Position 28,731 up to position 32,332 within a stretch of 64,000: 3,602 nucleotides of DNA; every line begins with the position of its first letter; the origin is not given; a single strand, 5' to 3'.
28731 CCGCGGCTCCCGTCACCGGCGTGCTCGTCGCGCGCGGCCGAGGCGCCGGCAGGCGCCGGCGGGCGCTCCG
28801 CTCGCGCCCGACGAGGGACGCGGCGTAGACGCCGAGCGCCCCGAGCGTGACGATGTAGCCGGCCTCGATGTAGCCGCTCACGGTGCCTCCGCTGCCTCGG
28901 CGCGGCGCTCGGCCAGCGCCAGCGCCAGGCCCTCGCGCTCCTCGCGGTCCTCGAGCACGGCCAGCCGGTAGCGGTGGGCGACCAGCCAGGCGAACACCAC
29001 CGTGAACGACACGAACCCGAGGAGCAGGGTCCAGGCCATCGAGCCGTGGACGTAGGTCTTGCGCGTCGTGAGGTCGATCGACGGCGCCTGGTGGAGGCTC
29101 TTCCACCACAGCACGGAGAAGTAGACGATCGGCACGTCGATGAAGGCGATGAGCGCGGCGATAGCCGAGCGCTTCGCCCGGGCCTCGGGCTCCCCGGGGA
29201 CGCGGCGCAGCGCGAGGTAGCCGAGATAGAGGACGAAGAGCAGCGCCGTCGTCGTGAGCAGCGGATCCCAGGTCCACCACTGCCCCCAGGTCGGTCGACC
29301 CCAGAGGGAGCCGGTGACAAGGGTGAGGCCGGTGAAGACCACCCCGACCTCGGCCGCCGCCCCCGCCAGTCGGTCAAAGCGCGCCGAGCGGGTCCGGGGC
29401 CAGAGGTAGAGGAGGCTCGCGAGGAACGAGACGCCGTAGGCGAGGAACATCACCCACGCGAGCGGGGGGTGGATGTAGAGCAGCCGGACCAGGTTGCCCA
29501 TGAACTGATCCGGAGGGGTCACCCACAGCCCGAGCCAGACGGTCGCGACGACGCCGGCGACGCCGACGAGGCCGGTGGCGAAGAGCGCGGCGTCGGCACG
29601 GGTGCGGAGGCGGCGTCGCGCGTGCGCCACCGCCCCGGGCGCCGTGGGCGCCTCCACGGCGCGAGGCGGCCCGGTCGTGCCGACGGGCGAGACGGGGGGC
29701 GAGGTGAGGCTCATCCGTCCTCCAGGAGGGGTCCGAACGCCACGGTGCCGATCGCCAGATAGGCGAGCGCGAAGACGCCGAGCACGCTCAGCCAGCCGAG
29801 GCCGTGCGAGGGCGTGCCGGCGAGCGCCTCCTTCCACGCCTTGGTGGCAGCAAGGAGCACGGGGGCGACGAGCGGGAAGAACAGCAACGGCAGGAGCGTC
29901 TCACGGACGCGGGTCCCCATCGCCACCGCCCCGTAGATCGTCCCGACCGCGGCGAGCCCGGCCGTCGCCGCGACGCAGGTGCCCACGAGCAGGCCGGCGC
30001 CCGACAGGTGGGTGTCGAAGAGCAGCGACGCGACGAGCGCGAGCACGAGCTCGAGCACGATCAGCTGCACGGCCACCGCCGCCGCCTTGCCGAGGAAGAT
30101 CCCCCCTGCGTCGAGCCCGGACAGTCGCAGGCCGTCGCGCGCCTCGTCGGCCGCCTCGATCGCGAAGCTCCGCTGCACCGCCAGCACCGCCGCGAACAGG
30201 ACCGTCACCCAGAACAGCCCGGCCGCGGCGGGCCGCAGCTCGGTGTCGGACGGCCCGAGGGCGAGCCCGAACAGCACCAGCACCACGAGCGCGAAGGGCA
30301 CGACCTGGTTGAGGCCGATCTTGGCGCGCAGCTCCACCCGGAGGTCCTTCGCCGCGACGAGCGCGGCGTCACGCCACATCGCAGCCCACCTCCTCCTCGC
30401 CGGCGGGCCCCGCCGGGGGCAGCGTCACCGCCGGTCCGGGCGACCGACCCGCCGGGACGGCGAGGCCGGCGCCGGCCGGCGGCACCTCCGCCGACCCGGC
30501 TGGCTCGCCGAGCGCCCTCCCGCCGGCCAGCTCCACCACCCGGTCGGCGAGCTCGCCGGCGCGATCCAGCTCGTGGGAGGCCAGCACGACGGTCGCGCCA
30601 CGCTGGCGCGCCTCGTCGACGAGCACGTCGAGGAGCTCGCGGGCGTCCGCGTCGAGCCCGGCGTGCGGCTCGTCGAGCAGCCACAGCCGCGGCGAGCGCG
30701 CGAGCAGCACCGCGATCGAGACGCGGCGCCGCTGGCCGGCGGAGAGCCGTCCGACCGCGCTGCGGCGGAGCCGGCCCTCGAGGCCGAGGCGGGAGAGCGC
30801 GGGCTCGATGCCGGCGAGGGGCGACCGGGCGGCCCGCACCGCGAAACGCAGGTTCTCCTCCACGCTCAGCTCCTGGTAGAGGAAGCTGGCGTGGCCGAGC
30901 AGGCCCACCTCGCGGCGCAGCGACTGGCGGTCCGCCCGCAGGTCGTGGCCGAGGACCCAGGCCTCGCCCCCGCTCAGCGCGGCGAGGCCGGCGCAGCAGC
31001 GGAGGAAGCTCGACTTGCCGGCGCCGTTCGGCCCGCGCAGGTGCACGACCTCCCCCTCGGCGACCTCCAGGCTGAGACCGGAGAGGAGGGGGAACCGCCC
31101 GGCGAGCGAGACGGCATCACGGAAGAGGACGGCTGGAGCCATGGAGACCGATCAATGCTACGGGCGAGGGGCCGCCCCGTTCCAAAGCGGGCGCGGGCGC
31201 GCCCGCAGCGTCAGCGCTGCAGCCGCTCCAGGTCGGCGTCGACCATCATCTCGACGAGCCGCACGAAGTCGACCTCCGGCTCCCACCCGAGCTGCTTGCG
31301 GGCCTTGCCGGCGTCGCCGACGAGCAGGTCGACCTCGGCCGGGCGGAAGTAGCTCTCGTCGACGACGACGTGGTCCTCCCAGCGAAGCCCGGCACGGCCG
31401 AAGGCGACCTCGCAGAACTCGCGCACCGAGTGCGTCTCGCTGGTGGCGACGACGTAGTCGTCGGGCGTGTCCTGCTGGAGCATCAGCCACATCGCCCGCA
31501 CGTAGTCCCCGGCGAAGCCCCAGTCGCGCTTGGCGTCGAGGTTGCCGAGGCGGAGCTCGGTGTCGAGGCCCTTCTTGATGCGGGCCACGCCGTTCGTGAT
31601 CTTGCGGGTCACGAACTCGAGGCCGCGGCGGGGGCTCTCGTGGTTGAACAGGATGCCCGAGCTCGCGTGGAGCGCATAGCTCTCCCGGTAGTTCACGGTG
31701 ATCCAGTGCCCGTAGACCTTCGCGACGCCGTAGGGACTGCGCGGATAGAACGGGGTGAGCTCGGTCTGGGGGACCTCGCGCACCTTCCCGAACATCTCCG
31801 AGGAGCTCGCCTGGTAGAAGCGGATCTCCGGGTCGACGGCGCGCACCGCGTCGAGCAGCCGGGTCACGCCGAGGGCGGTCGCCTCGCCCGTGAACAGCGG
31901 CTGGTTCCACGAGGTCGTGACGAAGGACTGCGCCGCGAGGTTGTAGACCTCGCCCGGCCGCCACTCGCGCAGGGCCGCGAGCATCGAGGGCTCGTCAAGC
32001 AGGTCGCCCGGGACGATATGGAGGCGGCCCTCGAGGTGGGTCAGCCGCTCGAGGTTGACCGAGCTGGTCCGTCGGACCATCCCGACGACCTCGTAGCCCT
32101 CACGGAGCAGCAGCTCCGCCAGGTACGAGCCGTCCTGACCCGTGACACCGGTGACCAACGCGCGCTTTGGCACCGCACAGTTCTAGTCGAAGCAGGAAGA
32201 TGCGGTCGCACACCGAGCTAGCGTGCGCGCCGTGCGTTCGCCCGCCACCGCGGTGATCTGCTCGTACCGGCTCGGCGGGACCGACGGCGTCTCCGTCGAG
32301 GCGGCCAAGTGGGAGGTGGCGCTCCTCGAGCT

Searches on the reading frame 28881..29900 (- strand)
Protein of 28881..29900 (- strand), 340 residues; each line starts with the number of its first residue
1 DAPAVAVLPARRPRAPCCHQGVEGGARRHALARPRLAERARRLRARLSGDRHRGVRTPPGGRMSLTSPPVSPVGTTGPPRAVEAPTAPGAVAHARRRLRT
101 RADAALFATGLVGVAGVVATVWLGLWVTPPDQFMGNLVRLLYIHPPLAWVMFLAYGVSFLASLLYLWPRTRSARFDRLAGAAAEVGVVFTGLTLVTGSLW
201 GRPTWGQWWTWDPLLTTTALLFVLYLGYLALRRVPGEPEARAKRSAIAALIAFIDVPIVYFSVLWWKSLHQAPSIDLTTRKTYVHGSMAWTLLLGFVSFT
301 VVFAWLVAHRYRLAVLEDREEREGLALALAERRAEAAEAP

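Call 81: search_protein_families(library=pfam, proteins=[window:28881-29900:-], max_evalue=0.00001)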
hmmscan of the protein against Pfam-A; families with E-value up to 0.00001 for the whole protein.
window:28881-29900:- (340 aa): 1 family
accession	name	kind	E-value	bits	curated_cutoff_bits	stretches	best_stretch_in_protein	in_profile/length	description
PF01578.25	Cytochrom_C_asm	-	6.4e-31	108.1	29.9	1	129-270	60-212/212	Cytochrome C assembly protein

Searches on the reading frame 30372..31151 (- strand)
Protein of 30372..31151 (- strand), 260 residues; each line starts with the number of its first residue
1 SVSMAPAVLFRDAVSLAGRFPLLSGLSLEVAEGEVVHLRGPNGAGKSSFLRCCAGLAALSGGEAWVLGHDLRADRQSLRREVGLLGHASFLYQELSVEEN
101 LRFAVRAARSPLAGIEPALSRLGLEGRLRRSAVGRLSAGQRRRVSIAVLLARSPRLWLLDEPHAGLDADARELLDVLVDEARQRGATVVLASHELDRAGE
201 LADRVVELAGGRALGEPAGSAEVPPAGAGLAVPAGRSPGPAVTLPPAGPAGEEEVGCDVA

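Call 81: search_protein_families(library=pfam, proteins=[window:30372-31151:-], max_evalue=0.00001)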
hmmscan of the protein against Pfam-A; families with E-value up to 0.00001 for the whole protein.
window:30372-31151:- (260 aa): 2 families
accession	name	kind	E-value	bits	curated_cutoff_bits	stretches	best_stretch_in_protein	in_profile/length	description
PF00005.33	ABC_tran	-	8e-29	101.4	25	1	23-163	1-136/137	ABC transporter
PF13304.12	AAA_21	-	2.6e-08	34.7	27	0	137-194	239-299/304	AAA domain, putative AbiEii toxin, Type IV TA system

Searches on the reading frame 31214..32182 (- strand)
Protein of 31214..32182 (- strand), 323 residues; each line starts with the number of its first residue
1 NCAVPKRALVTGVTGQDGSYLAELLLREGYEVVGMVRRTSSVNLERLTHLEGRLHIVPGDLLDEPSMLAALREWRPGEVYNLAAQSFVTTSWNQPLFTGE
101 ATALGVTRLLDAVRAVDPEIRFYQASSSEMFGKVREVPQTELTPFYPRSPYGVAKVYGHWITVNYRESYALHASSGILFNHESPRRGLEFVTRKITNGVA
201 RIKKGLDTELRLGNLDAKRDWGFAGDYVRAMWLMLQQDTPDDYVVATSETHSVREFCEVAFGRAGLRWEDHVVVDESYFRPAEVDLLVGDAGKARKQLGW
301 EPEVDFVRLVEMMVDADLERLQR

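Call 81: search_protein_families(library=pfam, proteins=[window:31214-32182:-], max_evalue=0.00001)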
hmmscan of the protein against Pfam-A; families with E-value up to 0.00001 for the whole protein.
window:31214-32182:- (323 aa): 3 families
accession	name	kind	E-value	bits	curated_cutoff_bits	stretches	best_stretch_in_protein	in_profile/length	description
PF16363.11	GDP_Man_Dehyd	-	1.7e-132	442.3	27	1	9-313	1-332/332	GDP-mannose 4,6 dehydratase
PF01370.27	Epimerase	-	7.1e-69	232.3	20.9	1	8-246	1-240/240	NAD dependent epimerase/dehydratase family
PF04321.23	RmlD_sub_bind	-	1.5e-06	27.9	27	1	7-165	2-139/287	RmlD substrate binding domain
